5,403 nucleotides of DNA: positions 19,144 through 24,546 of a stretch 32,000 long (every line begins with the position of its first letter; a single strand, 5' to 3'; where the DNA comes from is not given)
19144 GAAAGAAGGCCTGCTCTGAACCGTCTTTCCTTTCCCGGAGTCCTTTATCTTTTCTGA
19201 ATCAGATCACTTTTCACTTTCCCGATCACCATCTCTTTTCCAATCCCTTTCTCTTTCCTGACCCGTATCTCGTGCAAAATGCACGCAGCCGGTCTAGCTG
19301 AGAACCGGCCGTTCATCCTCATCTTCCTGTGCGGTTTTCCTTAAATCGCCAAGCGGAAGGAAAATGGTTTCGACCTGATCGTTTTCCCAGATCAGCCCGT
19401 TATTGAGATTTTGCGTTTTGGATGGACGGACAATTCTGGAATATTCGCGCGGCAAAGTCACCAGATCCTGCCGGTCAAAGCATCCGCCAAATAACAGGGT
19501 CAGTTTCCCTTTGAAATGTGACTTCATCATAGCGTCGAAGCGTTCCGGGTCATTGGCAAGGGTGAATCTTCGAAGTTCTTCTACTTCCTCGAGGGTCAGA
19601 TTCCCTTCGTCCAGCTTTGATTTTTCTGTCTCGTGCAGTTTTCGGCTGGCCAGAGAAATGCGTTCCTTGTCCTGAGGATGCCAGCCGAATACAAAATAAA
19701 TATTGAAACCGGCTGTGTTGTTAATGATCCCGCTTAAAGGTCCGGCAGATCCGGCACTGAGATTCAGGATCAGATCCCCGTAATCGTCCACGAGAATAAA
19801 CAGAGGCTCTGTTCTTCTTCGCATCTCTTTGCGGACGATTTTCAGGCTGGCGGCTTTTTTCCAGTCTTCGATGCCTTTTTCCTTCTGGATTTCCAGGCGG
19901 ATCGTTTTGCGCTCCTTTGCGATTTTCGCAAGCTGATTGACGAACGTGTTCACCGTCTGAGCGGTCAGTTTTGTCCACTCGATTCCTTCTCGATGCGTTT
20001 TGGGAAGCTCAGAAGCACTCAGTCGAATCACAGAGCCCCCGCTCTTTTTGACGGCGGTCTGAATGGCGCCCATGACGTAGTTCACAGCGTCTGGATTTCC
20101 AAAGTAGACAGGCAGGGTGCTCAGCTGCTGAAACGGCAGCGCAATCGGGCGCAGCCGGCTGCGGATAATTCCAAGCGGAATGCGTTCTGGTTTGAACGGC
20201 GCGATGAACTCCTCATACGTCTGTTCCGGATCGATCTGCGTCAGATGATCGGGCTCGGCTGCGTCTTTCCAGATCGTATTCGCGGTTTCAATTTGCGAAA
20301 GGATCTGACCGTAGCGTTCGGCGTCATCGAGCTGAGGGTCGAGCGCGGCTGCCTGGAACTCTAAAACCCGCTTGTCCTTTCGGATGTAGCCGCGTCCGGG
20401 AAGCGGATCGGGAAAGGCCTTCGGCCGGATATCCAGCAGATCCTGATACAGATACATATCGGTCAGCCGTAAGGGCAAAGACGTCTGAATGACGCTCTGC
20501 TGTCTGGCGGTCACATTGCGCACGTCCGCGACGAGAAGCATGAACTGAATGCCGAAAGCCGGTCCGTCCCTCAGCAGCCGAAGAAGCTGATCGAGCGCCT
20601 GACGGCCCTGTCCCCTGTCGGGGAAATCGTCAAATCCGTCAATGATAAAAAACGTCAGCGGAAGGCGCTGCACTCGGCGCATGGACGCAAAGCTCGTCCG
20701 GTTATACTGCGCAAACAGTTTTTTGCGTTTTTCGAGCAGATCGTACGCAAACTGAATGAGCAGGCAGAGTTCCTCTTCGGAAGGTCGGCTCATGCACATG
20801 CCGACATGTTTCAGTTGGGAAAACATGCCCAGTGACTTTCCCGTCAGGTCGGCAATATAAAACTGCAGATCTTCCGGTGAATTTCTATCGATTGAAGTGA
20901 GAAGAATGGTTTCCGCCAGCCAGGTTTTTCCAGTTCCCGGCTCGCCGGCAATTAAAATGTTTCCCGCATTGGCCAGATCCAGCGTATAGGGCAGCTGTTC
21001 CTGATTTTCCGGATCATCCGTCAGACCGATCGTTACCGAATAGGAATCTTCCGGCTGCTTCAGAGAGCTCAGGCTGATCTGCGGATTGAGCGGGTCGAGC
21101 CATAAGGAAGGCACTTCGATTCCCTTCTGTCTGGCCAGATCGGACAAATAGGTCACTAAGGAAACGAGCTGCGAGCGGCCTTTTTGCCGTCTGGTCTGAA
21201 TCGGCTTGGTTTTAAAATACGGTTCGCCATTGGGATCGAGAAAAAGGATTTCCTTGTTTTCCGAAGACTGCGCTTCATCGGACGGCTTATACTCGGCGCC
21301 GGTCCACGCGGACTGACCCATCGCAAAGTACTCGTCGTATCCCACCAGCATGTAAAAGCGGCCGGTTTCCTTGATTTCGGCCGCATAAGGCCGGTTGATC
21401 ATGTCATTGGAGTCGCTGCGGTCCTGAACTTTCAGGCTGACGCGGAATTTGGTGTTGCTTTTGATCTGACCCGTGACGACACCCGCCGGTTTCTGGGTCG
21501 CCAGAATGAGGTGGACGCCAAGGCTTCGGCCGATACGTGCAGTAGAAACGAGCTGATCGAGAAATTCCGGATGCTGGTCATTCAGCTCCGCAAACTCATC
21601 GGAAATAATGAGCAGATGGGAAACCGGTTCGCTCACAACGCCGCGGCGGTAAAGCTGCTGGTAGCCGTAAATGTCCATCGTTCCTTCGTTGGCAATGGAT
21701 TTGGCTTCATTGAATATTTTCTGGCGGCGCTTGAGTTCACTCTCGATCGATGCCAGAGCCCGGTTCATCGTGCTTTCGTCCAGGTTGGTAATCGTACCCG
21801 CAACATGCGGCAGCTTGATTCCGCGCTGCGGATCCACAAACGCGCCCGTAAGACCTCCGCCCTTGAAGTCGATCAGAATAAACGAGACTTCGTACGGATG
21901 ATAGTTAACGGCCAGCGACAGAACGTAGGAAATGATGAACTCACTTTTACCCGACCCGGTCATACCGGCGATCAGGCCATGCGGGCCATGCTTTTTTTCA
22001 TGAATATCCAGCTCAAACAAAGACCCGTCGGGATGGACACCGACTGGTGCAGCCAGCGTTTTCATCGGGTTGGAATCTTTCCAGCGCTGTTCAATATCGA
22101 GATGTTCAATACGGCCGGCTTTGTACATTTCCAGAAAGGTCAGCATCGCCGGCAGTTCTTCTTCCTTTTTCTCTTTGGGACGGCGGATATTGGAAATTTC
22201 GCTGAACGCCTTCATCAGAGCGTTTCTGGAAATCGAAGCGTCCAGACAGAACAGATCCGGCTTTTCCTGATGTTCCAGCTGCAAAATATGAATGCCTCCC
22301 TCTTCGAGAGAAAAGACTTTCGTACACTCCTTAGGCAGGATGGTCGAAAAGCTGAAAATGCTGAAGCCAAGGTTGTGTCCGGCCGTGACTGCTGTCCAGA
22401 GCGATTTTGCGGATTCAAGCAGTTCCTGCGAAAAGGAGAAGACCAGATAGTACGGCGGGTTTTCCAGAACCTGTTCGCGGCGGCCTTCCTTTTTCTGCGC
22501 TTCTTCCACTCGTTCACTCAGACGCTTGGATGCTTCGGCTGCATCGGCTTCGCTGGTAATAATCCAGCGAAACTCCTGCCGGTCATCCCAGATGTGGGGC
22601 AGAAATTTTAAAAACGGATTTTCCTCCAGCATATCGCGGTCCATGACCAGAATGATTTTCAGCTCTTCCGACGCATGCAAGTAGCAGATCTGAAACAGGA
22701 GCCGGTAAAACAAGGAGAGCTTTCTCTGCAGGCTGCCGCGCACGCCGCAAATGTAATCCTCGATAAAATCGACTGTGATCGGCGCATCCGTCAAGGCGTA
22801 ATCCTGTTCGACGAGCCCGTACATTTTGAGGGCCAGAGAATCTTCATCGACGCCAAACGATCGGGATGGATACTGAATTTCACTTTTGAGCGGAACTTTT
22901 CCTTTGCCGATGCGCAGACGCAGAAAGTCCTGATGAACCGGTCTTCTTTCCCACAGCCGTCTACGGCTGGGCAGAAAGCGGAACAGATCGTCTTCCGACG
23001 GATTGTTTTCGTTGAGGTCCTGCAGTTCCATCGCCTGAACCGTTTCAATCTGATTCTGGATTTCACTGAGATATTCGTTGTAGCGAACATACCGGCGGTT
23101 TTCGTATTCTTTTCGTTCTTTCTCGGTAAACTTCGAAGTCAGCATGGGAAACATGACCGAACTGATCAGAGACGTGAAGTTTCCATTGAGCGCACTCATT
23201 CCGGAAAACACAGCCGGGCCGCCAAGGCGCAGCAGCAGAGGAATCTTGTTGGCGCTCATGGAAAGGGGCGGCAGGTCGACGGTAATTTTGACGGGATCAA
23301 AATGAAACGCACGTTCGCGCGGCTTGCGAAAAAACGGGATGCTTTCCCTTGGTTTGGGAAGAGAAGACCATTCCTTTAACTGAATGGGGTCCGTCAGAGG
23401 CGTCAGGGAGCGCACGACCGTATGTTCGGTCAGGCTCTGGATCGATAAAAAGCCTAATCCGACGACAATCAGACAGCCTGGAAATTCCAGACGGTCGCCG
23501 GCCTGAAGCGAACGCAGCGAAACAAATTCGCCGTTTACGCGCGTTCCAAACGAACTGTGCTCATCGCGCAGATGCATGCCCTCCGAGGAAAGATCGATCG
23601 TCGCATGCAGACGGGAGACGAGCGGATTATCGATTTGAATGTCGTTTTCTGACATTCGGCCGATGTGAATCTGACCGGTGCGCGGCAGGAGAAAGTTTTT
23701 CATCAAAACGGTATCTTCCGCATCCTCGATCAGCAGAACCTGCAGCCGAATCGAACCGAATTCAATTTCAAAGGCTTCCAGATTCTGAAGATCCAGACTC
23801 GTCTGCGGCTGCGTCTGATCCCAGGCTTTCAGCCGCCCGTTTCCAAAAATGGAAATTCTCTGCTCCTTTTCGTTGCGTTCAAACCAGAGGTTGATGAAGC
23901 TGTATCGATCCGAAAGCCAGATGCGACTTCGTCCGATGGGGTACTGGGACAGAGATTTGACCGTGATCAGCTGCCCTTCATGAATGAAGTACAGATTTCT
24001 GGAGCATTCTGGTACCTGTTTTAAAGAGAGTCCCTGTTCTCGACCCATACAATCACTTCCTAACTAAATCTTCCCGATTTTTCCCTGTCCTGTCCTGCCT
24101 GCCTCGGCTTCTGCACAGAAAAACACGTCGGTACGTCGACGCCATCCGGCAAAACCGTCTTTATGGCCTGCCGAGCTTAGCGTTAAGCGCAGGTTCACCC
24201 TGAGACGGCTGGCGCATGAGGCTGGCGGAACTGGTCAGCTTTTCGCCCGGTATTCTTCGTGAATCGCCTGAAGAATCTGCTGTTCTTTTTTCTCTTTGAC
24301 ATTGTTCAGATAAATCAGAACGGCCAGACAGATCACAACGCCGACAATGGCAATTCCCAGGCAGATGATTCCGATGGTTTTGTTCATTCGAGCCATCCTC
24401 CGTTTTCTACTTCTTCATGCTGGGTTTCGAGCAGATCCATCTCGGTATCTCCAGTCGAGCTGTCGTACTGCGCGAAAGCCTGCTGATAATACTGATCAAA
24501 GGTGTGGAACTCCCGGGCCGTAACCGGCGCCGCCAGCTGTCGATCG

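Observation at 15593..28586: Atypical type VII secretion-like operon: EssC + YukD + small helical proteins, but no recognisable EsaA/EssA/EssB or toxins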

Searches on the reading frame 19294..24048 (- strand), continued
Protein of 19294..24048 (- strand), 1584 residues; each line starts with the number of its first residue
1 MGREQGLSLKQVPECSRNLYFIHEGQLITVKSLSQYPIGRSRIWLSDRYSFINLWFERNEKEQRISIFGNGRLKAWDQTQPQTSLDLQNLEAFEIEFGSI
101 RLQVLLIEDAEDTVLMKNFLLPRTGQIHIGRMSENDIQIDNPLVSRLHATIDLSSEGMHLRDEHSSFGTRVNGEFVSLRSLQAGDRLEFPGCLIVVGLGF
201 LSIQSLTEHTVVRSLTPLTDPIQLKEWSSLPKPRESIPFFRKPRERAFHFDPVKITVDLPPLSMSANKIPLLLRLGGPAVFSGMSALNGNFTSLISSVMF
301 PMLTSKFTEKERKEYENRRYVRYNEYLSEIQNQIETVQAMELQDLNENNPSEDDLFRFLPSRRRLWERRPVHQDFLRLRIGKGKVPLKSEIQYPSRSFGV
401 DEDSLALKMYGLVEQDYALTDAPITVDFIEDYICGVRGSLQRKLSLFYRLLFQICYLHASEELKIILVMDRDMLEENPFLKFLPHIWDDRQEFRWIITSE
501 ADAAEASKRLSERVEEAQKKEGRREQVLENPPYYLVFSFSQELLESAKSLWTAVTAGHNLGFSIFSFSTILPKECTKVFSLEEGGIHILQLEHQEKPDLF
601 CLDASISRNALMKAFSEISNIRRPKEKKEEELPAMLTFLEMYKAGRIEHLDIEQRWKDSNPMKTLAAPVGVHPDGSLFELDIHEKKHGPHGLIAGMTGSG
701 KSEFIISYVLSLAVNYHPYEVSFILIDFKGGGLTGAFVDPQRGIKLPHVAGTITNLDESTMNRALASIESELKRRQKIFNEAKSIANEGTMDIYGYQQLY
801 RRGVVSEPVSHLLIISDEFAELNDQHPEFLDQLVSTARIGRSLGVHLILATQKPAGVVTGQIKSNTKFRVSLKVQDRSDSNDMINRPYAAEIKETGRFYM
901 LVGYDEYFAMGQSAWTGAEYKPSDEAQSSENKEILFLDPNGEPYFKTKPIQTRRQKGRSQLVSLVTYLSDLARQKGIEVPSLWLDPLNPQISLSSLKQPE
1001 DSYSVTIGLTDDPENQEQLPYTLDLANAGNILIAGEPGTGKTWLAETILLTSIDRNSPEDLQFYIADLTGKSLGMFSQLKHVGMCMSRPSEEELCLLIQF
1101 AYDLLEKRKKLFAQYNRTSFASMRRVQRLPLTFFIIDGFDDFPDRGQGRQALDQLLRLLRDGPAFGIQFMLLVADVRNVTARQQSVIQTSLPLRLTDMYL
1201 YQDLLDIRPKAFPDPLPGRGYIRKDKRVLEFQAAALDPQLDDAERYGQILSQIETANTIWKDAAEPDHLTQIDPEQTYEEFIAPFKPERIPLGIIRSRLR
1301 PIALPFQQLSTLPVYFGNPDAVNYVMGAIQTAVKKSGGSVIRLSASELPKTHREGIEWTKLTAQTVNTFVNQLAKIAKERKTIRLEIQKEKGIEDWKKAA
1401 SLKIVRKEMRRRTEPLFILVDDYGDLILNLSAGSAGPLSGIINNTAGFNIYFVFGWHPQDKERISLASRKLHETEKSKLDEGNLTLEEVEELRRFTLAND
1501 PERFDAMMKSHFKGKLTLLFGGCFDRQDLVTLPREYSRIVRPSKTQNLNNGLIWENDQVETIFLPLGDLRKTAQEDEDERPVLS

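Call 75: search_protein_families(library=pfam, proteins=[L024:16146-17498:+, L024:20371-20832:+, L024:20850-23462:+, L036:11219-13636:+, L036:9519-11195:+], max_evalue=0.01)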
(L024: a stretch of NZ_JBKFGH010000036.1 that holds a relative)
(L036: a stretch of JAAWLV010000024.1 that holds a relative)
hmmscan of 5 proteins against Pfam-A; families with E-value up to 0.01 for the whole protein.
L024:16146-17498:+ (450 aa): 4 families
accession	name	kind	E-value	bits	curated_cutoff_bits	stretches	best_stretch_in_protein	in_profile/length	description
PF19909.4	DUF6382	-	5.1e-16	59.2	26.7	1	27-167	18-158/163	Domain of unknown function (DUF6382)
PF00498.31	FHA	-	1.1e-13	51.8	20.7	1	375-440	2-66/67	FHA domain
PF16697.10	Yop-YscD_cpl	-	1.9e-05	25.3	33.2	1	370-447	15-90/94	Inner membrane component of T3SS, cytoplasmic domain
PF06542.16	PHA-1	-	0.0063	15.9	26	1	88-165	276-351/405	Regulator protein PHA-1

L024:20371-20832:+ (153 aa): 0 families

L024:20850-23462:+ (871 aa): 12 families
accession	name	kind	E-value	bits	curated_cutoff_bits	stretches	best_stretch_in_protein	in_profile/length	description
PF19077.6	Big_13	-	1.1e-26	93.7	27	3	446-476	71-101/102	Bacterial Ig-like domain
PF18911.6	PKD_4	-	5.7e-18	65.2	27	0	232-267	49-84/85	PKD domain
PF07495.19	Y_Y_Y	-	9.8e-15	54.6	26.6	1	825-870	11-56/65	Y_Y_Y domain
PF18981.6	InlK_D3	-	5.2e-14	52.5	25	0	447-471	47-71/75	Internalin K domain (D3/D4)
PF13750.12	Big_3_3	-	1.2e-12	48.3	27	0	647-704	13-74/157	Bacterial Ig-like domain (group 3)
PF00801.26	PKD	-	2.5e-12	47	23.5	1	233-264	47-78/80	PKD domain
PF13754.12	Big_3_4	-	8.7e-12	45.3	27.3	0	642-715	27-96/106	Domain of unknown function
PF12245.14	Big_3_2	-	5.1e-08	33.6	23.3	1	441-477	86-122/122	Bacterial Ig-like domain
PF24421.1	Ig_J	-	6.7e-07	29.8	29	0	217-269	48-102/104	Tip attachment protein J, Ig-like domain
PF15418.12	DUF4625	-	5.1e-06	27.2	27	0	726-772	84-130/131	Domain of unknown function (DUF4625)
PF00028.23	Cadherin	-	0.00045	21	28.8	0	449-475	64-90/93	Cadherin domain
PF23265.1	Ig-like_KY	-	0.0091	16.6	27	0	448-480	89-121/129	KY-like, immunoglobulin-like domain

L036:11219-13636:+ (805 aa): 17 families
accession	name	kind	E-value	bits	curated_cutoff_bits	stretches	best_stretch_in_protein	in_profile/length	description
PF00069.31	Pkinase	-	3e-35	122.3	31.7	1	11-175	1-167/263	Protein kinase domain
PF07714.23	PK_Tyr_Ser-Thr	-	2e-18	67.1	23.1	1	13-157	3-152/258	Protein tyrosine and serine/threonine kinase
PF13428.12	TPR_14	-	3.4e-11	43.1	23.5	0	709-745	7-43/44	Tetratricopeptide repeat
PF14559.12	TPR_19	-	2.3e-09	37.9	25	1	528-579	2-53/68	Tetratricopeptide repeat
PF13424.12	TPR_12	-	7.6e-09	36.1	30.1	2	666-728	9-70/77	Tetratricopeptide repeat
PF07719.23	TPR_2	-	5.2e-08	32.9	27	1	519-550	3-34/34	Tetratricopeptide repeat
PF01636.29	APH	-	9.8e-07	29.2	23.2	1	107-152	154-195/239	Phosphotransferase enzyme family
PF13181.12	TPR_8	-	1.3e-06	28.5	25.7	1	520-550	4-34/34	Tetratricopeptide repeat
PF13371.12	TPR_9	-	7.2e-06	26.4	35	0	524-578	2-56/73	Tetratricopeptide repeat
PF13432.12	TPR_16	-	3.6e-05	24.5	32.7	2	558-615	4-61/65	Tetratricopeptide repeat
PF00515.34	TPR_1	-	4e-05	23.7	27.8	1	520-550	4-34/34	Tetratricopeptide repeat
PF23914.1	TPR_CcmH_CycH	-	4.7e-05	23.7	42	0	699-770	83-153/158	Cytochrome c-type biogenesis protein H TPR domain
PF13431.12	TPR_17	-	0.00014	22.3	24.4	0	539-572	1-34/34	Tetratricopeptide repeat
PF12895.13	ANAPC3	-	0.00076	20.2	27.2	0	521-576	27-81/82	Anaphase-promoting complex, cyclosome, subunit 3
PF14531.12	Kinase-like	-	0.0024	17.6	25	1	124-177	162-213/289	Kinase-like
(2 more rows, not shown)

L036:9519-11195:+ (558 aa): 4 families
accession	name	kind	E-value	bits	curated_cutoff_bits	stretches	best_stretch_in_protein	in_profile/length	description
PF00092.34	VWA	-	3.1e-10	41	23.8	1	115-271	3-164/174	von Willebrand factor type A domain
PF00498.31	FHA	-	4.4e-10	40.3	20.7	1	483-547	1-67/67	FHA domain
PF13519.12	VWA_2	-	9.5e-08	33.1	27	1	114-215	1-106/107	von Willebrand factor type A domain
PF16697.10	Yop-YscD_cpl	-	8.7e-05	23.2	33.2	1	481-551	17-88/94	Inner membrane component of T3SS, cytoplasmic domain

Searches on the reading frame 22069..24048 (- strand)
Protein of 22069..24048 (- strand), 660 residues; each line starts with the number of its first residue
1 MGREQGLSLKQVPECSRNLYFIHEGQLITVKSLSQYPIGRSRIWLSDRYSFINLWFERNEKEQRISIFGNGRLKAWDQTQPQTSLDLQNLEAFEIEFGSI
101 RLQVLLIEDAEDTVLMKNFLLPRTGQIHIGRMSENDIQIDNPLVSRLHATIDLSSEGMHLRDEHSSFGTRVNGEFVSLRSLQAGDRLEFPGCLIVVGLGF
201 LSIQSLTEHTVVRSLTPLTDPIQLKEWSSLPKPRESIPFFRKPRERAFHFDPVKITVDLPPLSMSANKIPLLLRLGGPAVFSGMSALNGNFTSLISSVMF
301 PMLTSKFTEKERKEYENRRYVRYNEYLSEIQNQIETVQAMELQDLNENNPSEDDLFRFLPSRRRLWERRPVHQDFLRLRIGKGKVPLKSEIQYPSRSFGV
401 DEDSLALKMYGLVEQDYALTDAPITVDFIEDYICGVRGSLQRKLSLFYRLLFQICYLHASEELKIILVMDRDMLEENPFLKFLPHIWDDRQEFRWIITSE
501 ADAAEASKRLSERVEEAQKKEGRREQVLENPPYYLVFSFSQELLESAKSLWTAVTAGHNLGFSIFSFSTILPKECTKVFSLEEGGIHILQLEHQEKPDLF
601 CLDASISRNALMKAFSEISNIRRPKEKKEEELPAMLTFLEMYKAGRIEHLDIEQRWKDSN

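Call 88: search_protein_representatives(protein=window:22069-24048:-)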
Query: 660 residues. Proteins with E-value up to 0.001 (for the whole library): 6256; up to 1e-10: 1318; up to 1e-30: 343. The best 150 are listed.
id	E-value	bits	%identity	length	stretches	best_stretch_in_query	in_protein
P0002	4.7e-161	553.9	42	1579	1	14-660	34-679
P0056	6.8e-154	530.3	98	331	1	280-523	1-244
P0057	7.2e-105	368.3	35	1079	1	116-660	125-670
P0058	4.6e-103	362.4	36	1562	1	115-660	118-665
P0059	6.3e-103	361.9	35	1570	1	123-659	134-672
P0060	8.1e-102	358.2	34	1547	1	108-660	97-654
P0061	1.5e-101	357.3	37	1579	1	116-659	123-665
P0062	2.1e-99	350.2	36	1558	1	115-659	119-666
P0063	7.8e-99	348.4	34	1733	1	53-660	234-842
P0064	2.5e-98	346.7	33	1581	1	85-660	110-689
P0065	3.3e-97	343.0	36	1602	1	112-660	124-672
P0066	1.6e-96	340.7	35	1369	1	76-660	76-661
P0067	1.8e-96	340.5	34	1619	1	82-660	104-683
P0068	4.7e-95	335.9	34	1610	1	110-659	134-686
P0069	5.1e-94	332.5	34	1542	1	102-660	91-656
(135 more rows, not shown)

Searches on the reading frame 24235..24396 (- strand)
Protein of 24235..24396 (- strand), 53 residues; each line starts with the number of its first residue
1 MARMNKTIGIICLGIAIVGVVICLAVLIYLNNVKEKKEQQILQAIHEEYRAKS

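Call 3: search_protein_families(library=pfam, proteins=[window:24235-24396:-], max_evalue=1)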
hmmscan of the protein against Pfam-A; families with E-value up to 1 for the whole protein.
window:24235-24396:- (53 aa): 10 families
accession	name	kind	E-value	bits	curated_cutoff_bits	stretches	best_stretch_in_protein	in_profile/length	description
PF01545.26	Cation_efflux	-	0.0066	16.7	26.6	1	11-50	105-144/198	Cation efflux family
PF00558.24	Vpu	-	0.011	16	24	1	6-45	5-43/81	Vpu protein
PF14937.11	DUF4500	-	0.024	15.1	27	1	10-49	35-70/81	Domain of unknown function (DUF4500)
PF17231.7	DUF5305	-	0.03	14.2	29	1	6-50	116-160/217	Family of unknown function (DUF5305)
PF05568.16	ASFV_J13L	-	0.038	14.2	23.6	1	13-40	34-61/189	African swine fever virus J13L protein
PF20664.2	DUF6814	-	0.063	14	25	1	1-44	1-43/71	Family of unknown function (DUF6814)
PF19084.5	DUF5775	-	0.081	13.7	28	1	16-38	10-33/81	Family of unknown function (DUF5775)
PF13967.11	RSN1_TM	-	0.13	12.3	27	1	11-40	84-113/156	Late exocytosis, associated with Golgi transport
PF03935.22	SKN1_KRE6_Sbg1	-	0.24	10.2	30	1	4-49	40-85/501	Beta-glucan synthesis-associated protein SKN1/KRE6/Sbg1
PF04478.17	Mid2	-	0.28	11.4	23.2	1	5-39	45-79/150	Mid2 like cell wall stress sensor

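Call 5: search_protein_families(library=ncbifam, proteins=[window:24235-24396:-], max_evalue=0.1)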
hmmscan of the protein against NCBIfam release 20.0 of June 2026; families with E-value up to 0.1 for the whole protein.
window:24235-24396:- (53 aa): 4 families
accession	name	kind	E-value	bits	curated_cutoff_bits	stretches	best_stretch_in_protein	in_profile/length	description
NF005266.0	PRK06770.1-2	equivalog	0.00043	19.8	396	1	2-38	2-37/201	hypothetical protein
NF051431.1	Rv0361_Cterm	subfamily_domain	0.0095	16.1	37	1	11-51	7-49/140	Rv0361 family membrane protein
TIGR03648.1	Na_symport_lg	subfamily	0.021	13.3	320.75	1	4-46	500-542/547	VC_2705 family sodium/solute symporter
NF046005.2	near_gluc_PtsG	equivalog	0.037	14.3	45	1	8-45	3-41/85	MPN207a family PTS transporter accessory protein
